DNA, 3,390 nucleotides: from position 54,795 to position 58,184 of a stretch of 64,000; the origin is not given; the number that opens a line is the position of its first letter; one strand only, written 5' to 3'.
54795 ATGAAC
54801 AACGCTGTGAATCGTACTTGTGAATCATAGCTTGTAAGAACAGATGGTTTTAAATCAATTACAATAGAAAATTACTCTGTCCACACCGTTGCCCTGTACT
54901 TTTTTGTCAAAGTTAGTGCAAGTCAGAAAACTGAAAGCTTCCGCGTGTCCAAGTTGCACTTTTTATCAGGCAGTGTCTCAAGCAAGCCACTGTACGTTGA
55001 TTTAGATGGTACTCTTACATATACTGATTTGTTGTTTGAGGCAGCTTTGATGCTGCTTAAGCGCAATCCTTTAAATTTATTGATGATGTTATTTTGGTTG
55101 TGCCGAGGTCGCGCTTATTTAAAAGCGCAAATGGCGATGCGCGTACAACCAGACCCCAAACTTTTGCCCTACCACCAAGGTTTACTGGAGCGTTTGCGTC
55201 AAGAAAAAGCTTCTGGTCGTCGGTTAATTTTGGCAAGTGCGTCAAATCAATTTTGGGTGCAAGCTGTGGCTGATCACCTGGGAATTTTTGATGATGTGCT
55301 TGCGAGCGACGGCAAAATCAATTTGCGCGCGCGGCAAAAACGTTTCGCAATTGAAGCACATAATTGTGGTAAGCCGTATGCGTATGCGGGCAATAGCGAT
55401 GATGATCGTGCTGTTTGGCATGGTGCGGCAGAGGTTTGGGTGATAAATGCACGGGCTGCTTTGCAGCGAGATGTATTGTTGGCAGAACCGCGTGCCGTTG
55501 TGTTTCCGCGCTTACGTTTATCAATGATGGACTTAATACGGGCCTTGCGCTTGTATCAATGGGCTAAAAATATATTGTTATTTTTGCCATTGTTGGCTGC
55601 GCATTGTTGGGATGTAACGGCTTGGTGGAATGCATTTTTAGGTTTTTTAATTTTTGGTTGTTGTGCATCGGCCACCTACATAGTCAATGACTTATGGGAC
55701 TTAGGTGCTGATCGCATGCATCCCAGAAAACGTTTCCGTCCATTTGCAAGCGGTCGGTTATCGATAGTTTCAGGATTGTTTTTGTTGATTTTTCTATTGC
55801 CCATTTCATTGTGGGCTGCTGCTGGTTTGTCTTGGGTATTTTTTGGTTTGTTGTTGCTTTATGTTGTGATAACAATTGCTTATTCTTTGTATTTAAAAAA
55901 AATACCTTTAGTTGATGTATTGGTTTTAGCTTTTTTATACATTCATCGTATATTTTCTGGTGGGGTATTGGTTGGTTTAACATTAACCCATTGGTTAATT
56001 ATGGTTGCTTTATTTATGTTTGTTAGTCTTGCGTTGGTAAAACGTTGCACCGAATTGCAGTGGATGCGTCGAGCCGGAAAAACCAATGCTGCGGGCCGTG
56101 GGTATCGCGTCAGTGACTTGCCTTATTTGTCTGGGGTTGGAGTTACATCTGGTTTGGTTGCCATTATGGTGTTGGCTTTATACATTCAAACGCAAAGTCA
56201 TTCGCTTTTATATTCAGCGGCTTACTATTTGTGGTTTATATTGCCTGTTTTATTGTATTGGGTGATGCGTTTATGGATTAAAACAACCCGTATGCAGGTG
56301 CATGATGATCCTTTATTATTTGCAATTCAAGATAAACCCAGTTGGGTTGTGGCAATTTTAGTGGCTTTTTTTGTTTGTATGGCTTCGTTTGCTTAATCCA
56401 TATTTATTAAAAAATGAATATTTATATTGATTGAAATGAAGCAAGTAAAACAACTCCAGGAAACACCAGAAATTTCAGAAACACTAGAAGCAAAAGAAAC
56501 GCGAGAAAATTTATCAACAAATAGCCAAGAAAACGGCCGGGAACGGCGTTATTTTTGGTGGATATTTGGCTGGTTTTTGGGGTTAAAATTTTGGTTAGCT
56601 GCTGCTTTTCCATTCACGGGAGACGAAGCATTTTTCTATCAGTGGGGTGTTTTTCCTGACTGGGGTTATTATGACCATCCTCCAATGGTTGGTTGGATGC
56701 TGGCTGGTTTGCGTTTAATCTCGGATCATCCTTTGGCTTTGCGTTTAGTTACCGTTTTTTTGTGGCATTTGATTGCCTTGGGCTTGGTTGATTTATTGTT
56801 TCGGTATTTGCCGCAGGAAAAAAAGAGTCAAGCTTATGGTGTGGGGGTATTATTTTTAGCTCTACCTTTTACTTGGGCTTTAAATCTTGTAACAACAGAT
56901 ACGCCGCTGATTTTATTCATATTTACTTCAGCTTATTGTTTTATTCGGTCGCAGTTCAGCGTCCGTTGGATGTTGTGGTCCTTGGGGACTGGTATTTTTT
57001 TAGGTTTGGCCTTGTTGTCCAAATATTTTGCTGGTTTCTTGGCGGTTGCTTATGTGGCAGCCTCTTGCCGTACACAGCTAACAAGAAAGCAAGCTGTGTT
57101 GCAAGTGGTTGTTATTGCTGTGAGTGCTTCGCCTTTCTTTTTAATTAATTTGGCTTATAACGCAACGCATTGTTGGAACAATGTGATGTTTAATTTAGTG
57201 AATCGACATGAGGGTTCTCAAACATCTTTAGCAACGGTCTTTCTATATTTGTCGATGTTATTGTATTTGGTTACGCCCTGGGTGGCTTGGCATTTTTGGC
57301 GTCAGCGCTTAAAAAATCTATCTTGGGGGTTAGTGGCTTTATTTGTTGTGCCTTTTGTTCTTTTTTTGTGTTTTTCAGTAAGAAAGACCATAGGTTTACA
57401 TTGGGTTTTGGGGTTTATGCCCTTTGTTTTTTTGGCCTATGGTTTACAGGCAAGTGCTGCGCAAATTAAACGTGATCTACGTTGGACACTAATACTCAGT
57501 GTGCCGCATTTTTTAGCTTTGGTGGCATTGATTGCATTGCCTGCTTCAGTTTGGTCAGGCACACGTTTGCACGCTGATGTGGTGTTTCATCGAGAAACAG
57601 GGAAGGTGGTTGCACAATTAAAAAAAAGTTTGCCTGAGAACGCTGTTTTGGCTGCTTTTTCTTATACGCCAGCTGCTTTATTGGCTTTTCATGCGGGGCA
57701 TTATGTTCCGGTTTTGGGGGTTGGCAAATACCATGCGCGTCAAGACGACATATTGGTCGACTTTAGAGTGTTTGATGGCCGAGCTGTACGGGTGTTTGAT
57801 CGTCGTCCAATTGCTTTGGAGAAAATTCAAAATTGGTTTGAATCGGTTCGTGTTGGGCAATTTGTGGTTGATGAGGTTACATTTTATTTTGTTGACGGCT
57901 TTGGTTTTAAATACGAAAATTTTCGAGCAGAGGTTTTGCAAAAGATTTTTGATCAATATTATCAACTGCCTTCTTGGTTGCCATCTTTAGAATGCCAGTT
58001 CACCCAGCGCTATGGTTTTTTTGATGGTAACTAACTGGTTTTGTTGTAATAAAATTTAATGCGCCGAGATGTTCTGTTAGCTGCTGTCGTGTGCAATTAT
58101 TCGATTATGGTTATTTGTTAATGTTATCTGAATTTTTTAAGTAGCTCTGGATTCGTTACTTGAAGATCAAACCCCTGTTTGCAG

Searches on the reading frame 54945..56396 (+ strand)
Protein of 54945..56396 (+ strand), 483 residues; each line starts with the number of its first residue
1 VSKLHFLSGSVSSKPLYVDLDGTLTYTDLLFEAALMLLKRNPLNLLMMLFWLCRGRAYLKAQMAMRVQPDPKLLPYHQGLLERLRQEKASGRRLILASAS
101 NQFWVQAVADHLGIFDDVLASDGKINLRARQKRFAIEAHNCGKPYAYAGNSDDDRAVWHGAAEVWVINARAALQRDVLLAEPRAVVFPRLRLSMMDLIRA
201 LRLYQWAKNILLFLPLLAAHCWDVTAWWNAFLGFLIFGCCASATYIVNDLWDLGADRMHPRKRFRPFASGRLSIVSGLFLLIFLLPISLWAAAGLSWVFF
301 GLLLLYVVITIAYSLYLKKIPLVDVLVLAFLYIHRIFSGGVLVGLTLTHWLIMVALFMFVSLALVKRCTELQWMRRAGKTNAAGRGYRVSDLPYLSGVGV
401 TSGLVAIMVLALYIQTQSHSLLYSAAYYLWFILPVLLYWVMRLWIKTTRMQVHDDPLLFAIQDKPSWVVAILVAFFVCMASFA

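Call 22: search_protein_families(library=pfam, proteins=[window:54945-56396:+], max_evalue=0.001)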
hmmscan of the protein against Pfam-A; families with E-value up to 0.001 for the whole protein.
window:54945-56396:+ (483 aa): 2 families
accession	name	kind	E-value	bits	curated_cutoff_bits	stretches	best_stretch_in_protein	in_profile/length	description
PF01040.23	UbiA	-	2.5e-22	79.8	34.2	1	223-446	15-231/250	UbiA prenyltransferase family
PF12710.13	HAD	-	7.4e-11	43.3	27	1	19-124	4-138/189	haloacid dehalogenase-like hydrolase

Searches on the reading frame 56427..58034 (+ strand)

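Call 22: search_protein_families(library=pfam, proteins=[window:56427-58034:+], max_evalue=0.001)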
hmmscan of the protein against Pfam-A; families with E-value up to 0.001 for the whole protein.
window:56427-58034:+ (535 aa): 2 families
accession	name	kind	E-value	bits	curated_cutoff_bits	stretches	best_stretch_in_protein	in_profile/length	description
PF13231.12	PMT_2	-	7.3e-14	52.7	26.1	1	83-237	1-157/160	Dolichyl-phosphate-mannose-protein mannosyltransferase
PF02366.24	PMT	-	4.9e-10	39.8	22.7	1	103-227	83-212/245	Dolichyl-phosphate-mannose-protein mannosyltransferase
